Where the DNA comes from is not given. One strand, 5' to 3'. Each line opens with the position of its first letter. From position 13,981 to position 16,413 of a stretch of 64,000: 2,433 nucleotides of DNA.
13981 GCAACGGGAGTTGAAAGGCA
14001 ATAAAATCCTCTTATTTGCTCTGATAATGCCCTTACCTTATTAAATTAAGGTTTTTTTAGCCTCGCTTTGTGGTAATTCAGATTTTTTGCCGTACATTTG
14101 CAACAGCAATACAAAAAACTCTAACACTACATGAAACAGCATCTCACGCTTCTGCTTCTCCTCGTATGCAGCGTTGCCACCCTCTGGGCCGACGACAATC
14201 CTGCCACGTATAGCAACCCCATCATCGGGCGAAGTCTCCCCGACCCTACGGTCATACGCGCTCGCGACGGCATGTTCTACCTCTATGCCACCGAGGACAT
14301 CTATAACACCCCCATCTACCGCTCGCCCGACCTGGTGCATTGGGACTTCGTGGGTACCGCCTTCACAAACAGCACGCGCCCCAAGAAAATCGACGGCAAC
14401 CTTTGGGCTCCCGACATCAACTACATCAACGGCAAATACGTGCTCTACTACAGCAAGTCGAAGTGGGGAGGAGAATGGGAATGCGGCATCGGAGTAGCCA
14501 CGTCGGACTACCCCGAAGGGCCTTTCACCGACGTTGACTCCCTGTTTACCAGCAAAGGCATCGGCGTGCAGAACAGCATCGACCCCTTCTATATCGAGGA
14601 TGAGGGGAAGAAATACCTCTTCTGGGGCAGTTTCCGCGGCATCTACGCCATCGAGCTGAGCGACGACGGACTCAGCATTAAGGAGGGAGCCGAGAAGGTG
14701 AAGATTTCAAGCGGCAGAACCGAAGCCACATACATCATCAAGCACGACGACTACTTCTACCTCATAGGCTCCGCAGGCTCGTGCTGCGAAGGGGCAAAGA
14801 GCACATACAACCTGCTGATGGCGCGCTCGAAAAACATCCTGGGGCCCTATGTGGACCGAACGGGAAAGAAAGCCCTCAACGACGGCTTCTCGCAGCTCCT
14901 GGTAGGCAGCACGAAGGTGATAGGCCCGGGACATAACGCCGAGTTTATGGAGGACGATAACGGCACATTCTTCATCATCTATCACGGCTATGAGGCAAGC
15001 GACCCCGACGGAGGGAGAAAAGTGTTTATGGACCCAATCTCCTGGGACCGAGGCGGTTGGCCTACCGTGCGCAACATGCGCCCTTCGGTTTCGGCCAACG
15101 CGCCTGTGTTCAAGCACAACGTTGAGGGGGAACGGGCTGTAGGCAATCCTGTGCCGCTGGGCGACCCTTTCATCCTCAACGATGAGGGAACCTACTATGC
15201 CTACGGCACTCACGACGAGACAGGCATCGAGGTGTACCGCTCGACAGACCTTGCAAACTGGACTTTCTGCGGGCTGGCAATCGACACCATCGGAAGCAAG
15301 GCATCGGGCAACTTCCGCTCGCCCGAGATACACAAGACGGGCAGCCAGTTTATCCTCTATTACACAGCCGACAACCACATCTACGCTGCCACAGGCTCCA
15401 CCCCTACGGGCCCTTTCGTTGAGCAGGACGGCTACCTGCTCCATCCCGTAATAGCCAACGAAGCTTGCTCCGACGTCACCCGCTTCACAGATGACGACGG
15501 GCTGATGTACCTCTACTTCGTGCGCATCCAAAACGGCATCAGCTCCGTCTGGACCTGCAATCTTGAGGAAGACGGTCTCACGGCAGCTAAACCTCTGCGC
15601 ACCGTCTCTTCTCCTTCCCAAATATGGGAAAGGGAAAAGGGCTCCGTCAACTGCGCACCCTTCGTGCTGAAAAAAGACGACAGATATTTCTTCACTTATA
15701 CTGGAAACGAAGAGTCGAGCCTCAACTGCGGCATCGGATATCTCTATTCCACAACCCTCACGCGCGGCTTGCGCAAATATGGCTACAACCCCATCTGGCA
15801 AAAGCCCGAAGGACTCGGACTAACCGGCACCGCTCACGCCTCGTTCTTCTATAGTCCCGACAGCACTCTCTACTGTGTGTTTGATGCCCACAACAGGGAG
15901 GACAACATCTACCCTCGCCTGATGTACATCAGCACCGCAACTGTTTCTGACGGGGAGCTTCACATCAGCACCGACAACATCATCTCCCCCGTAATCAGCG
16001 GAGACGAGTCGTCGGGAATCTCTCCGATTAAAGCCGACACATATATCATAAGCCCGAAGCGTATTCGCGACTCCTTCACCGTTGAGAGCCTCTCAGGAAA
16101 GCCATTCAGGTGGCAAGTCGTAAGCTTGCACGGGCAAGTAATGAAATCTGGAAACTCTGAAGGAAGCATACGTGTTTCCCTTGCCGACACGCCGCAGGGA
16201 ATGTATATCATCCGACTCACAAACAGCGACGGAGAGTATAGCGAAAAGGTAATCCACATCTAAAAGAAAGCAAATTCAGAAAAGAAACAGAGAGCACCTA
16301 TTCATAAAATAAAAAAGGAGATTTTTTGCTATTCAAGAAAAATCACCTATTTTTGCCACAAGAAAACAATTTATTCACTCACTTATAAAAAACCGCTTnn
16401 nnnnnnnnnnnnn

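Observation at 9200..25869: SusC/D utilisation operon placed back-to-back with four consecutive T9SS-tailed secreted proteins, a hybrid PUL architecture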

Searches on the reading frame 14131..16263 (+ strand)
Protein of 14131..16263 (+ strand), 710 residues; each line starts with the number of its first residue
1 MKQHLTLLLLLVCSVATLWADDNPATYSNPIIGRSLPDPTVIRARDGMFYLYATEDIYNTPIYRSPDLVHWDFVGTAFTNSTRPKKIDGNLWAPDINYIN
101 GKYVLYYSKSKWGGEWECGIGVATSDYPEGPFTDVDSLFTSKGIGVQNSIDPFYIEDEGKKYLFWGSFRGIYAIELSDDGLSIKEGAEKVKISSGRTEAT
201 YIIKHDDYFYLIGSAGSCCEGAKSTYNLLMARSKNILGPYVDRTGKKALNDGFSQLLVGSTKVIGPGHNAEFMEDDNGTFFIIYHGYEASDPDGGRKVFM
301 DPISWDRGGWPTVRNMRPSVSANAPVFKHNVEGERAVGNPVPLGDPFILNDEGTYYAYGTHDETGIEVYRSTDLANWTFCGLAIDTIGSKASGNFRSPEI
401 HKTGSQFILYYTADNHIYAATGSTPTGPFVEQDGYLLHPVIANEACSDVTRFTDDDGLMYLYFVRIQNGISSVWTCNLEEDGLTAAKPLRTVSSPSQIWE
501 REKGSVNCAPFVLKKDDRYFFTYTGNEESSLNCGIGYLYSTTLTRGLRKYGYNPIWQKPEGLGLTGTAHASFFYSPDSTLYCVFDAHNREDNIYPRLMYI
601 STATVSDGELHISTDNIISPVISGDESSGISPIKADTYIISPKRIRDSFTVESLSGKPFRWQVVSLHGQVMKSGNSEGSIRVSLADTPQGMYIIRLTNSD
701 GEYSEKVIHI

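Call 4: search_protein_families(library=pfam, proteins=[window:14131-16263:+], max_evalue=0.01)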
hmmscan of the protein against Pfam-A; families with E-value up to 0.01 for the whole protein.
window:14131-16263:+ (710 aa): 3 families
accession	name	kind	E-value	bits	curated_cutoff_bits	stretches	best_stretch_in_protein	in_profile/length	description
PF04616.20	Glyco_hydro_43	-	1.7e-100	336.6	32.2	2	27-311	1-288/288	Glycosyl hydrolases family 43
PF00251.26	Glyco_hydro_32N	-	2.5e-06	27.7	22.1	0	36-109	131-210/307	Glycosyl hydrolases family 32 N-terminal domain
PF18962.6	Por_Secre_tail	-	5.2e-05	23.9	27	1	647-708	8-74/75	Secretion system C-terminal sorting domain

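Call 5: search_protein_families(library=ncbifam, proteins=[window:14131-16263:+], max_evalue=0.1)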
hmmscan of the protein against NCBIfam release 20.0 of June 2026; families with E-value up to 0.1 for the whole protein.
window:14131-16263:+ (710 aa): 9 families
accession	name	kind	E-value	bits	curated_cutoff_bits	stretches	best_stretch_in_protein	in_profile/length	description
NF053747.1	NdoAlphArabAbnA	equivalog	3.9e-41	141.4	480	1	27-312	22-309/310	arabinan endo-1,5-alpha-L-arabinosidase AbnA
NF049888.1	AlphArabdaseBT0367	equivalog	2.6e-25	89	800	1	62-335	84-379/486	arabinan endo-1,5-alpha-L-arabinosidase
NF053746.1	NdoAlphArabAbnB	equivalog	7.4e-19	67.9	750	2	90-249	73-250/446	arabinan endo-1,5-alpha-L-arabinosidase AbnB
NF049889.1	AlphArabdaseBT0360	equivalog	1.1e-10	40.7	600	2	148-328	333-545/639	arabinan endo-1,5-alpha-L-arabinosidase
TIGR04183.1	Por_Secre_tail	domain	4.1e-08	33.1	23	1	650-708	12-70/72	T9SS type A sorting domain-containing protein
NF041092.1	beta-fruc_BfrA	equivalog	0.0004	19.3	900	1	57-110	160-208/433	beta-fructosidase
TIGR01322.1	scrB_fam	subfamily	0.00062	18.6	356.4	0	35-108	146-223/447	sucrose-6-phosphate hydrolase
NF052644.1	T9SS_DNase_Rie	equivalog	0.012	15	260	1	662-708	203-249/251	T9SS-dependent surface endonuclease, AS87_RS02955 family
NF052546.1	AlpArbfursidBAD1527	equivalog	0.091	12.2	500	0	36-56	53-73/341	alpha-arabinofuranosidase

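Call 70: search_solved_structures(query=window:14131-16263:+, max_evalue=0.00001)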
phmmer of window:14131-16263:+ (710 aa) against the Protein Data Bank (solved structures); distinct sequences matched with E-value up to 0.00001: 58.
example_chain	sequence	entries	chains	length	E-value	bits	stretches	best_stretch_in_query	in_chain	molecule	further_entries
3kst_A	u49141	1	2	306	1e-41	146.4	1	333-620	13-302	Endo-1,4-beta-xylanase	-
6a8h_A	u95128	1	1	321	1.9e-35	125.6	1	47-313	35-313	endo-alpha-(1->5)-L-arabinanase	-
1wl7_A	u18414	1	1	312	3.7e-35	124.7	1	43-312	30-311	arabinanase-TS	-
6a8i_A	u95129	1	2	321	7.2e-35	123.7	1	43-313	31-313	endo-alpha-(1->5)-L-arabinanase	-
1gyd_B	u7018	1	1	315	7.8e-35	123.6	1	37-314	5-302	ARABINAN ENDO-1,5-ALPHA-L-ARABINOSIDASE A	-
6b7k_A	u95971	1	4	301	8.8e-35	123.5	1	90-312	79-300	Endo-alpha-(1->5)-L-arabinanase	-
3cu9_A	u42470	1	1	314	1.6e-34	122.6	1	43-312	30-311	Intracellular arabinanase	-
3d60_A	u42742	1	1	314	1.9e-34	122.4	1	47-312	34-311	Intracellular arabinanase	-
3d5y_A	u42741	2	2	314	4e-34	121.3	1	44-312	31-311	Intracellular arabinanase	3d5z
6f1g_A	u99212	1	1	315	4e-34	121.3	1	44-312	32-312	Intracellular endo-alpha-(1->5)-L-arabinanase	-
1gyh_A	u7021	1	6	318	7.8e-34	120.3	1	37-314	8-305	ARABINAN ENDO-1,5-ALPHA-L-ARABINOSIDASE A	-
1gye_B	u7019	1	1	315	8.5e-34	120.2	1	38-314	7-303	ARABINAN ENDO-1,5-ALPHA-L-ARABINOSIDASE A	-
3d61_A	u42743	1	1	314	1.7e-33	119.2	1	43-312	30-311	Intracellular arabinanase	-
1uv4_A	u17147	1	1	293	2.6e-30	108.7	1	89-312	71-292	ARABINAN-ENDO 1,5-ALPHA-L-ARABINASE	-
4qqs_A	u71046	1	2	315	4.1e-27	98.1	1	336-593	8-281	Glycoside hydrolase family 43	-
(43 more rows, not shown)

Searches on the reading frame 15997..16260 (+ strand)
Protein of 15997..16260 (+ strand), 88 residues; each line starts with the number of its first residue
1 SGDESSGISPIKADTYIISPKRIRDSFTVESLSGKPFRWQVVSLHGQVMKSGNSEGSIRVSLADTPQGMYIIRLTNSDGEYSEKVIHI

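Call 7: search_protein_families(library=ncbifam, proteins=[window:15997-16260:+], max_evalue=10)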
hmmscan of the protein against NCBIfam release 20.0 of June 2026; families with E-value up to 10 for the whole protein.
seq(88 aa): 4 families
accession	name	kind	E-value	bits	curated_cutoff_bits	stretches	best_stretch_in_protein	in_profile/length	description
TIGR04183.1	Por_Secre_tail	domain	3.2e-09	36.6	23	1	28-86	12-70/72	T9SS type A sorting domain-containing protein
NF052644.1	T9SS_DNase_Rie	equivalog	0.00057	19.3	260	1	39-86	202-249/251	T9SS-dependent surface endonuclease, AS87_RS02955 family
NF038113.1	T9SSA_dep_M36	equivalog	0.012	13.7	885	1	9-86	786-867/869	T9SS-dependent M36 family metallopeptidase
TIGR00851.1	mtlA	subfamily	0.14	11.1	468.4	1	29-75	264-310/340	mannitol-specific PTS transporter subunit IIC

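Call 8: search_protein_families(library=pfam, proteins=[window:15997-16260:+], max_evalue=10)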
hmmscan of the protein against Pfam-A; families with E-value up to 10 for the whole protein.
seq(88 aa): 3 families
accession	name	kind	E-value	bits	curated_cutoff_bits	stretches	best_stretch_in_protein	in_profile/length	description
PF18962.6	Por_Secre_tail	-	3.4e-06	27.7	27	1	25-86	8-74/75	Secretion system C-terminal sorting domain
PF19410.4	DUF5980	-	0.15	13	27.1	1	53-82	55-84/97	Family of unknown function (DUF5980)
PF08865.16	DUF1830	-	0.26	11.7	25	1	68-86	9-27/66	Domain of unknown function (DUF1830)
